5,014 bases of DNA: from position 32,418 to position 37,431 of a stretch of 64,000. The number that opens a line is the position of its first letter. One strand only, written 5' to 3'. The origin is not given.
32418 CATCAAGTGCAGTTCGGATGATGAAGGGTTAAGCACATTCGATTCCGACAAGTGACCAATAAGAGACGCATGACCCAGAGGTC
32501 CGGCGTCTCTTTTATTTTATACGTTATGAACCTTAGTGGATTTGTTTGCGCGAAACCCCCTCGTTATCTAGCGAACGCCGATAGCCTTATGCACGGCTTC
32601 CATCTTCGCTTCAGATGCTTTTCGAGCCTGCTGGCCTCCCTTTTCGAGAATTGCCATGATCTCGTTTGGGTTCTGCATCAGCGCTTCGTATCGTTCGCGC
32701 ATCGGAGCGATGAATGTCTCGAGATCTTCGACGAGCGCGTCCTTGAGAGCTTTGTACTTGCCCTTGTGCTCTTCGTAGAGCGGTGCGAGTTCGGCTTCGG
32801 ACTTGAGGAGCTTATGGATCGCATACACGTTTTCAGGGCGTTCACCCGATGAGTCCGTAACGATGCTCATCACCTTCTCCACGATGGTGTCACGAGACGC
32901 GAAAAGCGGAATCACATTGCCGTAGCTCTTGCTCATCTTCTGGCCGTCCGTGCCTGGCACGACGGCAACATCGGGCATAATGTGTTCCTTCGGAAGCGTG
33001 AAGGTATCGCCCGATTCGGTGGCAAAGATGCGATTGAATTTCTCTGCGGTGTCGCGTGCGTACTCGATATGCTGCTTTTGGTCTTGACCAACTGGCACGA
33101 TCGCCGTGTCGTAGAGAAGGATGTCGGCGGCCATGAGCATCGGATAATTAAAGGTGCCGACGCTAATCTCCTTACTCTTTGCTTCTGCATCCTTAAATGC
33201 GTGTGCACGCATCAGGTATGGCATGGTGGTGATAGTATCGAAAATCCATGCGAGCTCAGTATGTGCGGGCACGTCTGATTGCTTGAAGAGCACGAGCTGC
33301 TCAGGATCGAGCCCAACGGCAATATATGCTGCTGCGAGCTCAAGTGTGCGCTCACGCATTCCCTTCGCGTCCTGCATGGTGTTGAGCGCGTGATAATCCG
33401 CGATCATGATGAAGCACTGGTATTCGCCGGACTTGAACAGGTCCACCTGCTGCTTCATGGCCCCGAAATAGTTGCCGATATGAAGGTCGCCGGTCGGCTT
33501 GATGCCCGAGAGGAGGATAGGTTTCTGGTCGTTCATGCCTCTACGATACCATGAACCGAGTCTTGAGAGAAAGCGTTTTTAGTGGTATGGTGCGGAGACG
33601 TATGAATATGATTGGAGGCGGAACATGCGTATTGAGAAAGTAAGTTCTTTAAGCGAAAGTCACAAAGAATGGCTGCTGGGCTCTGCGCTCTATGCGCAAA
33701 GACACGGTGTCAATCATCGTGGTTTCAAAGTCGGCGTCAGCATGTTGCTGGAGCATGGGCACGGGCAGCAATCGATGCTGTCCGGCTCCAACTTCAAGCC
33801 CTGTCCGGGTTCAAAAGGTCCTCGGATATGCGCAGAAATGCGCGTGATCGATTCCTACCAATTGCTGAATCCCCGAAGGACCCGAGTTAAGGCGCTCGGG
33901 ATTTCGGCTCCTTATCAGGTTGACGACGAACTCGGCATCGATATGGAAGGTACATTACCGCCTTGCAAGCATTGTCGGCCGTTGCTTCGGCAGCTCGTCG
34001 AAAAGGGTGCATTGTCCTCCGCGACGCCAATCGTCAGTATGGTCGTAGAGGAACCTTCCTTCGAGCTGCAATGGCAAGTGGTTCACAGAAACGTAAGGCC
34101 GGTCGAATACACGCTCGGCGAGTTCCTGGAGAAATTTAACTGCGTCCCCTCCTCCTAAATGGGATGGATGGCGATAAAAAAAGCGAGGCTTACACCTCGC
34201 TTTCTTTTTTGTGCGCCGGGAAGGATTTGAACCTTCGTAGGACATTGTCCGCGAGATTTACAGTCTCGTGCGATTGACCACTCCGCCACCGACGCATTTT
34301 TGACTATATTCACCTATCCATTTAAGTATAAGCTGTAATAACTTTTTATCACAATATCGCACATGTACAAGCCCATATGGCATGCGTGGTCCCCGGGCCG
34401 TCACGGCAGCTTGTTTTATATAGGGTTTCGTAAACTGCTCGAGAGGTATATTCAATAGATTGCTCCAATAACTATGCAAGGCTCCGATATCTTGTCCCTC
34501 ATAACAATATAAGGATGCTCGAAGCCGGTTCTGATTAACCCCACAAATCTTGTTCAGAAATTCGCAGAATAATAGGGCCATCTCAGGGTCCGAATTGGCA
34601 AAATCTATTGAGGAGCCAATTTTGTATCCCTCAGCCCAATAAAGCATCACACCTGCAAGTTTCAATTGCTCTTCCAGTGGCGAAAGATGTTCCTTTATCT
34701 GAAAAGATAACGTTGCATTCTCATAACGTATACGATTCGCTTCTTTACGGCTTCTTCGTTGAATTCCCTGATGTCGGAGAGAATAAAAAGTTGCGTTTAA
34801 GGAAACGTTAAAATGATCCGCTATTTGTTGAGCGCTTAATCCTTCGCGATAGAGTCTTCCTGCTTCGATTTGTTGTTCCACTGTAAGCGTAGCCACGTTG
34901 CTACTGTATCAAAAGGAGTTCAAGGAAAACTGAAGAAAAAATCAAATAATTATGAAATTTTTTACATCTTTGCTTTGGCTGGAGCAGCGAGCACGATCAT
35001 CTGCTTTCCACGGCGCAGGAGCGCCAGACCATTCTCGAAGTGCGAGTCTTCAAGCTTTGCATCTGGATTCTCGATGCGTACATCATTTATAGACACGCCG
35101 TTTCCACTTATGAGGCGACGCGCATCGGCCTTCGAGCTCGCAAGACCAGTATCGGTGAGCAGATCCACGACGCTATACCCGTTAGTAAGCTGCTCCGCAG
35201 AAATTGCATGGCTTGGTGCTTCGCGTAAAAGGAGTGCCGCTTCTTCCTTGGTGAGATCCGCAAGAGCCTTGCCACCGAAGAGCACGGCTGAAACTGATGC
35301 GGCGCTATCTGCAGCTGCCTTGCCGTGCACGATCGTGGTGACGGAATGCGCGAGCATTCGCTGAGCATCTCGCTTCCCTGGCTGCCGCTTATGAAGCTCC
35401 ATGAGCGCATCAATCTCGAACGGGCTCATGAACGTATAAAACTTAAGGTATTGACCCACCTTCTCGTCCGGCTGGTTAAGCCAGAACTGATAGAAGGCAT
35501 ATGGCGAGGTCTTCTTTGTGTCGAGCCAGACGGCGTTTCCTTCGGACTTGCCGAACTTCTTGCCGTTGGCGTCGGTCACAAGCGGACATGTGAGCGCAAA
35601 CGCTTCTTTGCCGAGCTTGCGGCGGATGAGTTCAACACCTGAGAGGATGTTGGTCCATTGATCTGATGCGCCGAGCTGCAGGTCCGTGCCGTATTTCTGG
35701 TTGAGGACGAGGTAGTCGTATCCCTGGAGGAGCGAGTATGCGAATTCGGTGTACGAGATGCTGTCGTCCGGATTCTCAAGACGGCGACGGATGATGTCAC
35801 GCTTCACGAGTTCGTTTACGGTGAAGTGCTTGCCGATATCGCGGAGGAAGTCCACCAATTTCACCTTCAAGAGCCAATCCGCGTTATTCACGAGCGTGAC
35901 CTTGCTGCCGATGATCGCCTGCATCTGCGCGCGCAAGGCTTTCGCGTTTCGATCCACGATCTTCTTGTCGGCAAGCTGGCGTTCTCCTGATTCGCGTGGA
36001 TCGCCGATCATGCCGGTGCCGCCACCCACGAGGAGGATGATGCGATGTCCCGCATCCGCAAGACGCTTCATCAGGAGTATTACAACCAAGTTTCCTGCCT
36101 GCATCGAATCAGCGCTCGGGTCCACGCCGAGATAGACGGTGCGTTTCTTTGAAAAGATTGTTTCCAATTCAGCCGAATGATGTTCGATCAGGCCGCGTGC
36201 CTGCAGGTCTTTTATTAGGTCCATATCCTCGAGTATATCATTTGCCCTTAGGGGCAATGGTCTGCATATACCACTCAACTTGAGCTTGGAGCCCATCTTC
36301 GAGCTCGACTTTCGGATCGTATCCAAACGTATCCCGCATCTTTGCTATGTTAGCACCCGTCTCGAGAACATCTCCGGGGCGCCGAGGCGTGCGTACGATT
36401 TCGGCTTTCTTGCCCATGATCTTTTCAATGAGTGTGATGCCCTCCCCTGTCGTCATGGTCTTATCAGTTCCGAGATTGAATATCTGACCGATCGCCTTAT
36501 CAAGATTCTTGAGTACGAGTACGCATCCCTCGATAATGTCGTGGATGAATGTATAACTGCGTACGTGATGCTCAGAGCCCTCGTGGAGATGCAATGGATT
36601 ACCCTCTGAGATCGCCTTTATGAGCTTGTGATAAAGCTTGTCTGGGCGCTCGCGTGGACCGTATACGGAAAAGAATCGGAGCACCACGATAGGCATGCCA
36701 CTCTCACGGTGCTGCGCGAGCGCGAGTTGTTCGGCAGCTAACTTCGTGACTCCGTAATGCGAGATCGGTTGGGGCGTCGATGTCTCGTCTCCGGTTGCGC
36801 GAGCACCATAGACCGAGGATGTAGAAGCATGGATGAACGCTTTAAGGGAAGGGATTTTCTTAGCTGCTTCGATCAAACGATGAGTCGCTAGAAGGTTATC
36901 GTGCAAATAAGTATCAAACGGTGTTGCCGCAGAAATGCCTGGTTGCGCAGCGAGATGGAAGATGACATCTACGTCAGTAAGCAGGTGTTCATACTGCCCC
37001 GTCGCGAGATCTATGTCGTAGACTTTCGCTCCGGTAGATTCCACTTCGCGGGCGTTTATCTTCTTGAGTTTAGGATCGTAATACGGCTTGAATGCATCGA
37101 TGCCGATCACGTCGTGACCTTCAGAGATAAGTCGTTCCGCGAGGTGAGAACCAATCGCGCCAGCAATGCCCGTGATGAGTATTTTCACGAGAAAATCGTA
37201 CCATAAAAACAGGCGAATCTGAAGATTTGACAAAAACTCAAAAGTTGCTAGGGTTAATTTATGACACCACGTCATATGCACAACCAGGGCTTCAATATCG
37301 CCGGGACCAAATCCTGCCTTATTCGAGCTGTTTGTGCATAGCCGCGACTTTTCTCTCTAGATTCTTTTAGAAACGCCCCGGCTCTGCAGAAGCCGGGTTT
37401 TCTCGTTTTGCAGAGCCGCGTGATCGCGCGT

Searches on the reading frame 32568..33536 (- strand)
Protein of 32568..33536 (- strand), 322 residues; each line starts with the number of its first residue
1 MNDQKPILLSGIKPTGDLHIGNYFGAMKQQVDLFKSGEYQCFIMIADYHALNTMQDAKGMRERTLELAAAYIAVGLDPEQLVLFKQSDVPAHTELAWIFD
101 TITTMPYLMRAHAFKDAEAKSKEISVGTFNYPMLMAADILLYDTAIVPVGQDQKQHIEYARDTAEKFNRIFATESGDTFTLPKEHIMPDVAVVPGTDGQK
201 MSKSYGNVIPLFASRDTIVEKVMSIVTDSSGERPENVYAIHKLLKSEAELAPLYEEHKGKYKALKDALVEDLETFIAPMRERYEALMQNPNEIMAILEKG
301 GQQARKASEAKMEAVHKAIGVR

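Call 46: search_protein_families(library=pfam, proteins=[window:32568-33536:-])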
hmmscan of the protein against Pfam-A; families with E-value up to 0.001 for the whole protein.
window:32568-33536:- (322 aa): 1 family
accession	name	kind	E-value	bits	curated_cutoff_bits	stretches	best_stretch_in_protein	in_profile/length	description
PF00579.31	tRNA-synt_1b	-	4.3e-64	217.1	21.1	1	3-266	3-264/292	tRNA synthetases class I (W and Y)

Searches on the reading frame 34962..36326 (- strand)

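Call 46: search_protein_families(library=pfam, proteins=[window:34962-36326:-])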
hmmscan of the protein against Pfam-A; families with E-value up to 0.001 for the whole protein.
window:34962-36326:- (454 aa): 3 families
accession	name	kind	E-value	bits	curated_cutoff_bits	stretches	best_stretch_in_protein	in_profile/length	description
PF00579.31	tRNA-synt_1b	-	4.7e-75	253.1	21.1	1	61-350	5-291/292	tRNA synthetases class I (W and Y)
PF22421.1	SYY_C-terminal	-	2e-11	44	27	1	370-443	9-79/83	Tyrosine--tRNA ligase SYY-like C-terminal domain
PF01479.30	S4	-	8.4e-05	22.7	22.8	1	388-425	5-42/48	S4 domain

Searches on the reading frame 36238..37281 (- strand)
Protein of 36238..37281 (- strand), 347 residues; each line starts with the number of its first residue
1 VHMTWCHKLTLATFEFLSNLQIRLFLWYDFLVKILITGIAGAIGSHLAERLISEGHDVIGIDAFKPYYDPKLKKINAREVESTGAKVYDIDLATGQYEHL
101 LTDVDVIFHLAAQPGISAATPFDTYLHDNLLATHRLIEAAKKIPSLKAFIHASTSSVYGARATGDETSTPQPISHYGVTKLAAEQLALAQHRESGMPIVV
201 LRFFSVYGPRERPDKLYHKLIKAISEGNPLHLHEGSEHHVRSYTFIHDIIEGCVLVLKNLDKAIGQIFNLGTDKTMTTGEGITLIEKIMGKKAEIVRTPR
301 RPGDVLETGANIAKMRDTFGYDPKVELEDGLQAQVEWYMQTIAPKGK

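Call 85: search_protein_families(library=pfam, proteins=[window:36238-37281:-])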
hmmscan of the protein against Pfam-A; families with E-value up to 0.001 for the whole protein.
window:36238-37281:- (347 aa): 8 families
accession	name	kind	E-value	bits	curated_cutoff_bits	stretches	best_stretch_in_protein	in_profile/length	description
PF01370.27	Epimerase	-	5.2e-47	160.7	20.9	1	34-271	1-240/240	NAD dependent epimerase/dehydratase family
PF16363.11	GDP_Man_Dehyd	-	2.8e-43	149.1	27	1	35-332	1-330/332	GDP-mannose 4,6 dehydratase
PF07993.18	NAD_binding_4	-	1.9e-17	63.8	20.1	1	91-208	76-209/258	Male sterility protein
PF01073.25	3Beta_HSD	-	4.8e-14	52.5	22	1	35-263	1-235/280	3-beta hydroxysteroid dehydrogenase/isomerase family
PF04321.23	RmlD_sub_bind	-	1.7e-13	50.7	27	1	33-278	2-220/287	RmlD substrate binding domain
PF02719.21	Polysacc_synt_2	-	5.7e-10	39.3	20.2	1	34-283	1-241/293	Polysaccharide biosynthesis protein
PF13460.12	NAD_binding_10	-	1.2e-05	25.6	27.2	1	38-203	1-143/184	NAD(P)H-binding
PF05368.20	NmrA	-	0.00043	20.4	27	0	33-154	4-107/298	NmrA-like family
